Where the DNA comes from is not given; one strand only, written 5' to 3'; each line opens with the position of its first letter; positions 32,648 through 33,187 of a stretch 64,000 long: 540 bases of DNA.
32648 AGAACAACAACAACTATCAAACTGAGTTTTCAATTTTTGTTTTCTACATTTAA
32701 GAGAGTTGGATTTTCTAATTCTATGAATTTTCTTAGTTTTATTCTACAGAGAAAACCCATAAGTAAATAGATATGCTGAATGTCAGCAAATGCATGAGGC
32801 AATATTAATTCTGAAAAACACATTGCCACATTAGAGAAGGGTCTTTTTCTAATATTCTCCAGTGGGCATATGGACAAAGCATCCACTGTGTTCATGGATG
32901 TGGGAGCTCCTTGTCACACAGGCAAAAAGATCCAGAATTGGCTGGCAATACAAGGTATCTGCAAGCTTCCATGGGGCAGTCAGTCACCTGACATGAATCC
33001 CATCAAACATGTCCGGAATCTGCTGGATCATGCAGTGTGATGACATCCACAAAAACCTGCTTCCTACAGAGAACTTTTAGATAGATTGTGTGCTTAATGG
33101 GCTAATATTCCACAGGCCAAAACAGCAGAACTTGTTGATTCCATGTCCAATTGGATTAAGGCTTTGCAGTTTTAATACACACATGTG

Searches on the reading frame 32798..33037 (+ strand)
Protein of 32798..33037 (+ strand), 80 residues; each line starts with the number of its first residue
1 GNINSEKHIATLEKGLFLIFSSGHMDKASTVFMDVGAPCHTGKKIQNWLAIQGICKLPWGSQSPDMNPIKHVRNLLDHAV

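Call 26: search_protein_families(library=pfam, max_evalue=1, proteins=[window:32798-33037:+])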
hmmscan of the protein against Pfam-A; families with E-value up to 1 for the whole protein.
window:32798-33037:+ (80 aa): 1 family
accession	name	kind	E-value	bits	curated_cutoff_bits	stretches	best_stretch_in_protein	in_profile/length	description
PF13358.12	DDE_3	-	0.018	15.3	28.6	1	28-76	80-129/146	DDE superfamily endonuclease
